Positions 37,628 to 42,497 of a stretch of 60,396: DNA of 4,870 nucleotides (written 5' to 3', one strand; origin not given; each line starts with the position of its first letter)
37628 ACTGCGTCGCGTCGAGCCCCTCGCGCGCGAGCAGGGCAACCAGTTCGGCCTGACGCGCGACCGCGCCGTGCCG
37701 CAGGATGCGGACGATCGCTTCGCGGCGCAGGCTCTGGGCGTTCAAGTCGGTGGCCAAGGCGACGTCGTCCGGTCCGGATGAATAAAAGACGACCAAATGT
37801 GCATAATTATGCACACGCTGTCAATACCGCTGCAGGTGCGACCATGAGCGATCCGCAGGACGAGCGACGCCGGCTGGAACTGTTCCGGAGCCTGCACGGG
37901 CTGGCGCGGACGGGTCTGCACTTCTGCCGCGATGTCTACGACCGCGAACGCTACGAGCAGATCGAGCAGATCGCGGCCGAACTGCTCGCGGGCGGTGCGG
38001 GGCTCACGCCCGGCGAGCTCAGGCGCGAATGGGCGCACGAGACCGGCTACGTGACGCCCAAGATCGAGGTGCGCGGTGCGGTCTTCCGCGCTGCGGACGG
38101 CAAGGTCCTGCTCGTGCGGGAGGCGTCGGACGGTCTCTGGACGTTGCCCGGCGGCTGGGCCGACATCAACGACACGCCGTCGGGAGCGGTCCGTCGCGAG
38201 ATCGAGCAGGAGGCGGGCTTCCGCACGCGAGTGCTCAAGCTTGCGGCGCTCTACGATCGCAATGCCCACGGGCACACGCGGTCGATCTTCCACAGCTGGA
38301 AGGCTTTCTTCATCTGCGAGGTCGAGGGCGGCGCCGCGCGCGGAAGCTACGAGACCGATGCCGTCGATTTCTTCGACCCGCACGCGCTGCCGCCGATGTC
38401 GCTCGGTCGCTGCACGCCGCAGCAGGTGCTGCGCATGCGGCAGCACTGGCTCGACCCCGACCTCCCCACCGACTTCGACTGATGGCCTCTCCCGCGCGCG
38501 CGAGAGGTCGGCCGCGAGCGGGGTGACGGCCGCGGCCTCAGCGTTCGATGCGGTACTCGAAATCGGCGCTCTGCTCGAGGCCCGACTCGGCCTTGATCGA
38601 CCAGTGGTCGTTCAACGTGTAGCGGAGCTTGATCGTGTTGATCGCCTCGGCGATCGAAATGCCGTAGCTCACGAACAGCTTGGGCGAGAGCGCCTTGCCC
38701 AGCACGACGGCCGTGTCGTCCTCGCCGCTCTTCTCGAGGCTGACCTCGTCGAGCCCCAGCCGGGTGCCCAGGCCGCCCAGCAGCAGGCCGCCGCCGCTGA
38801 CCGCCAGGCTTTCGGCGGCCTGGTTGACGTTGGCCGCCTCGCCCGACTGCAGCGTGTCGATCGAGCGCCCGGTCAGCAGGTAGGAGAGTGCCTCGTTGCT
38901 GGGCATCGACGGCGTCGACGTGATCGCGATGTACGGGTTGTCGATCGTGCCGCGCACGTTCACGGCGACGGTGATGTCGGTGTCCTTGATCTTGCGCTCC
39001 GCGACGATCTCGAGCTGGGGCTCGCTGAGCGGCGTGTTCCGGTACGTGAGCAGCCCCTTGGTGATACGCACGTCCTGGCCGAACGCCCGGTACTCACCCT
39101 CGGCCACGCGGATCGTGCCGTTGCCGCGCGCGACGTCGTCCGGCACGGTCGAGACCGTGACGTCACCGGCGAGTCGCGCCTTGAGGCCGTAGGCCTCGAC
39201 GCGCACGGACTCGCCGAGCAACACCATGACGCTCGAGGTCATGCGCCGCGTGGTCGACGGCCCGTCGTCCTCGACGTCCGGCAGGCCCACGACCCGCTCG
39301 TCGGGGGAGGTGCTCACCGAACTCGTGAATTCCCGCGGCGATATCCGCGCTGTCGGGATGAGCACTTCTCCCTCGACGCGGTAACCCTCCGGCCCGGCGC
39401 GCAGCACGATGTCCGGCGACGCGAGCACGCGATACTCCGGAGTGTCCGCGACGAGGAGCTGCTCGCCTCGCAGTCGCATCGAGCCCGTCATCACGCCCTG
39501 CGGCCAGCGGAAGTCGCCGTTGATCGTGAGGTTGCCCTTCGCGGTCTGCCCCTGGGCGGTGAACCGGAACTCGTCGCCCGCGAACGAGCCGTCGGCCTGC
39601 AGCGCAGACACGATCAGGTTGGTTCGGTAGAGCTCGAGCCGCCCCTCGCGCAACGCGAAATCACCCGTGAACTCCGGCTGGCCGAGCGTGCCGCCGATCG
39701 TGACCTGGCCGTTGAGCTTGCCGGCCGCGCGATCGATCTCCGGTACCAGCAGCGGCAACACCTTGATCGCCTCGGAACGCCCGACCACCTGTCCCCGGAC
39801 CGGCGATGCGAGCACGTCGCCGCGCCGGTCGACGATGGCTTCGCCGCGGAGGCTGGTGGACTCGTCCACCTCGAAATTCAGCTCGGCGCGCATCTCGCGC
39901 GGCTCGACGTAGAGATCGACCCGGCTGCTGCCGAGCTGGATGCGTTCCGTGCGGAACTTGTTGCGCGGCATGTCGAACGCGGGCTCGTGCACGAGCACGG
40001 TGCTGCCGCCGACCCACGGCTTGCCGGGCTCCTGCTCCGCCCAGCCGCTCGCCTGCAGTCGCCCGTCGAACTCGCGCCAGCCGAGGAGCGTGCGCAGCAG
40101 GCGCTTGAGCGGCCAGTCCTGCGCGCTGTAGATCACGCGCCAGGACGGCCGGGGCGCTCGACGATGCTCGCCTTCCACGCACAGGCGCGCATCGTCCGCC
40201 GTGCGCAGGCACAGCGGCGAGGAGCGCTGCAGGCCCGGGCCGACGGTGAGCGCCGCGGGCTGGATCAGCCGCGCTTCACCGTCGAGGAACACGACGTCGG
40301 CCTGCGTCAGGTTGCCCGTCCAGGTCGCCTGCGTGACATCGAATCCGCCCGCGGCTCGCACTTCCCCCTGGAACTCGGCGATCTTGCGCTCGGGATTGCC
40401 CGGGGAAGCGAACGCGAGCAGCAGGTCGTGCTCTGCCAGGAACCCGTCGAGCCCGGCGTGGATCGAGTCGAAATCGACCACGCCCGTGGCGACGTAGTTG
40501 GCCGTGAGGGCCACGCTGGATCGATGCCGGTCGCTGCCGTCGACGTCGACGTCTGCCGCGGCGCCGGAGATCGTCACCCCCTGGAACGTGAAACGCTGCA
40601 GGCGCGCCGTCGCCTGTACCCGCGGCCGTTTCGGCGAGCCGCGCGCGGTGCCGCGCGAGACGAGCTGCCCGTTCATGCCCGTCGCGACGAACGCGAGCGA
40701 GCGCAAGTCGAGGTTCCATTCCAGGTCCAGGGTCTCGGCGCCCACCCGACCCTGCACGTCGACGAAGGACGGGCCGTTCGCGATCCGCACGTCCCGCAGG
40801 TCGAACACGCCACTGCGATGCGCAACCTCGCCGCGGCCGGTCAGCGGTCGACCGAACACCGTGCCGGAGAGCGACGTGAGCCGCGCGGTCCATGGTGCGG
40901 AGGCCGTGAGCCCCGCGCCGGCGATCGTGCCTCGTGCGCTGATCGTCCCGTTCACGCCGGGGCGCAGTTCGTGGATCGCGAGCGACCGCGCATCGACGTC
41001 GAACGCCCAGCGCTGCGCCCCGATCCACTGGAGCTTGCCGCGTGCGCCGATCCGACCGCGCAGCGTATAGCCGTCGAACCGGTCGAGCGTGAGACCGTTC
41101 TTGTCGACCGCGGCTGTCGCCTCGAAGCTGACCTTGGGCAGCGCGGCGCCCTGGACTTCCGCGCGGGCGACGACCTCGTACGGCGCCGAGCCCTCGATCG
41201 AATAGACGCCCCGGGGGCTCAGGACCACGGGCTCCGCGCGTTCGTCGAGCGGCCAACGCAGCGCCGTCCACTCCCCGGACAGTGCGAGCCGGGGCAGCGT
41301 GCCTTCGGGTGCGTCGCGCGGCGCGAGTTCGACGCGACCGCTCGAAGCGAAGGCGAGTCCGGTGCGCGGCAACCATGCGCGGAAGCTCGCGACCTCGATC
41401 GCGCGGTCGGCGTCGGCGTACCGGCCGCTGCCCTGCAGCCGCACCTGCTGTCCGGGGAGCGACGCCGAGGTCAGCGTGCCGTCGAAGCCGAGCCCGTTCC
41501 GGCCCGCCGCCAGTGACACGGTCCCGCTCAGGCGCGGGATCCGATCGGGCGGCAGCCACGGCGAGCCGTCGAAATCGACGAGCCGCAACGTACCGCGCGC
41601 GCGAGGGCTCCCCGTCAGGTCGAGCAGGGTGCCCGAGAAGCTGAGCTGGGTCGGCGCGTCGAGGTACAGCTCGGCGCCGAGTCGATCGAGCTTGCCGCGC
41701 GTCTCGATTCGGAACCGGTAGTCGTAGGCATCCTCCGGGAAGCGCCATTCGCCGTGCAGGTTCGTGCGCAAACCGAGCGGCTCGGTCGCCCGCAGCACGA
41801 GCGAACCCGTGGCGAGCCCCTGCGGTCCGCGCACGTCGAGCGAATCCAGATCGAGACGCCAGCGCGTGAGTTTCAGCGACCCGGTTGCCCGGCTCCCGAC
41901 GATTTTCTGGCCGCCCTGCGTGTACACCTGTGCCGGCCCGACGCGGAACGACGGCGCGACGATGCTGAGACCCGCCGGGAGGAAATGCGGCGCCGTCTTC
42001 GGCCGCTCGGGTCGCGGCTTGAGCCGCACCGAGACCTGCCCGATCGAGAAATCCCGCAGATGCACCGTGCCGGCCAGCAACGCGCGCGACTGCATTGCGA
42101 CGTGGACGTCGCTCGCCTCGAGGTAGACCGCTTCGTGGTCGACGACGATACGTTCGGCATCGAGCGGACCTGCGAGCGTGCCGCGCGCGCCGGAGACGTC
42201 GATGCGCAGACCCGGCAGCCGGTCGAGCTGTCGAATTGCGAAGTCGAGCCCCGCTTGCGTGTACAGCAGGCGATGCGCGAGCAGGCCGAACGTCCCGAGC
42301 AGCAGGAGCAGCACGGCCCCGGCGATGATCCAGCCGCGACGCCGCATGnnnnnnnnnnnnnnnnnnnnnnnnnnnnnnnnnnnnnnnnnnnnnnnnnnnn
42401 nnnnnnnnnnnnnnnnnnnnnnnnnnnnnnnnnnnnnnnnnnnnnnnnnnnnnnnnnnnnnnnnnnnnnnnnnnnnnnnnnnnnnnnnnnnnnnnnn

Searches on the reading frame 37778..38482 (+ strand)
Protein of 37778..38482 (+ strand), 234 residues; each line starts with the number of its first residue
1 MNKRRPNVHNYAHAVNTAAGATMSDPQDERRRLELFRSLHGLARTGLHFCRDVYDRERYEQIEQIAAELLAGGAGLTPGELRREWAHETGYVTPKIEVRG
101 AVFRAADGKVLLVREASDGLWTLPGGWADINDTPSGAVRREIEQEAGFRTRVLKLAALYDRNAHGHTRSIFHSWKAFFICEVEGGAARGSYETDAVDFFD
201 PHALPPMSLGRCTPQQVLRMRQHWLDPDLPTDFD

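Call 79: search_protein_families(library=pfam, proteins=[window:37778-38482:+], max_evalue=0.0001)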
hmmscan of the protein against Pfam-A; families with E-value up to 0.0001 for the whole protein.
window:37778-38482:+ (234 aa): 2 families
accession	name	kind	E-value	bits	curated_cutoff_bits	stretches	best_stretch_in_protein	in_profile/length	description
PF00293.34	NUDIX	-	5.4e-16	59.2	21.1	1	99-204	6-118/134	NUDIX domain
PF12535.13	Nudix_N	-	2.4e-14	53.2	27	1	33-81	4-52/56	Hydrolase of X-linked nucleoside diphosphate N terminal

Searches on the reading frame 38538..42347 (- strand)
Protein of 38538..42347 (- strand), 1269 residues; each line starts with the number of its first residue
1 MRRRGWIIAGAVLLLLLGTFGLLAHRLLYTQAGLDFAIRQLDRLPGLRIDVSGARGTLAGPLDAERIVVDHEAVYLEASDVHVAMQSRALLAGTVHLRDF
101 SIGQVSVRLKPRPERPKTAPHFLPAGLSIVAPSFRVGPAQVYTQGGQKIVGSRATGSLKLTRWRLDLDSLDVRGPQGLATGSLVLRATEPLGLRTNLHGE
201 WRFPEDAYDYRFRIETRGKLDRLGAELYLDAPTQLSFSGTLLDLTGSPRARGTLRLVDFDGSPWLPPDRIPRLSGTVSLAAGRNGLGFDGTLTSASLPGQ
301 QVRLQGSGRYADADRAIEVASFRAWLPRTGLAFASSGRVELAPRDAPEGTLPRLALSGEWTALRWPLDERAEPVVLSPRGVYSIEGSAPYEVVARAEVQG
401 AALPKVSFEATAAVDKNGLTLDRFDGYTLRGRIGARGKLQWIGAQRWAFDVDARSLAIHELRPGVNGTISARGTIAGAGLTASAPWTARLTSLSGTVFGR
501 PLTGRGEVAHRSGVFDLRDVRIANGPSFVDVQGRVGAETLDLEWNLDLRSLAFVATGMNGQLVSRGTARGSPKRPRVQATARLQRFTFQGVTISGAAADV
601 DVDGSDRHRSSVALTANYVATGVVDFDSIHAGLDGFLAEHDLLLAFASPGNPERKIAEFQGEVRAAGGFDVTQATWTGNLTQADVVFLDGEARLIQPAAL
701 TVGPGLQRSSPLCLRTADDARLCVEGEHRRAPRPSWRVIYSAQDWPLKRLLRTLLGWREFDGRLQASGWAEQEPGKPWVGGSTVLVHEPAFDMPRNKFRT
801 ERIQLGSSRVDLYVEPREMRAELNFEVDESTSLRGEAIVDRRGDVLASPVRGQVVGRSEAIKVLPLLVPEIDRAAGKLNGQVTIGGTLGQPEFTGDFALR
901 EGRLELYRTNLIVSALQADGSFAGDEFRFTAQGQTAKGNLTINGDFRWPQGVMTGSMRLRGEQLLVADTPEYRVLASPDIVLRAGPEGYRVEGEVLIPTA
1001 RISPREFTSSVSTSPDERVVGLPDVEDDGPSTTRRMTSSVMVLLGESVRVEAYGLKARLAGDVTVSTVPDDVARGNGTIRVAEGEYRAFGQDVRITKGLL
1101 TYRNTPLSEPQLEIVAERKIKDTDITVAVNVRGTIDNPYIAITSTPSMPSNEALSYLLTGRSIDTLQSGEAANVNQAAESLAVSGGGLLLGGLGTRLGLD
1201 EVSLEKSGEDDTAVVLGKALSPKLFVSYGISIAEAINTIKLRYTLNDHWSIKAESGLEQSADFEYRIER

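Call 52: search_protein_families(library=pfam, proteins=[window:38538-42347:-], max_evalue=0.00001)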
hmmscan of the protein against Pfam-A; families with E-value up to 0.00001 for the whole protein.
window:38538-42347:- (1269 aa): 1 family
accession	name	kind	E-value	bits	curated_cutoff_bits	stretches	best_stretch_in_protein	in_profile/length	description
PF04357.19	TamB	-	1.8e-61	209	22.4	1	935-1268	8-380/381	TamB, inner membrane protein subunit of TAM complex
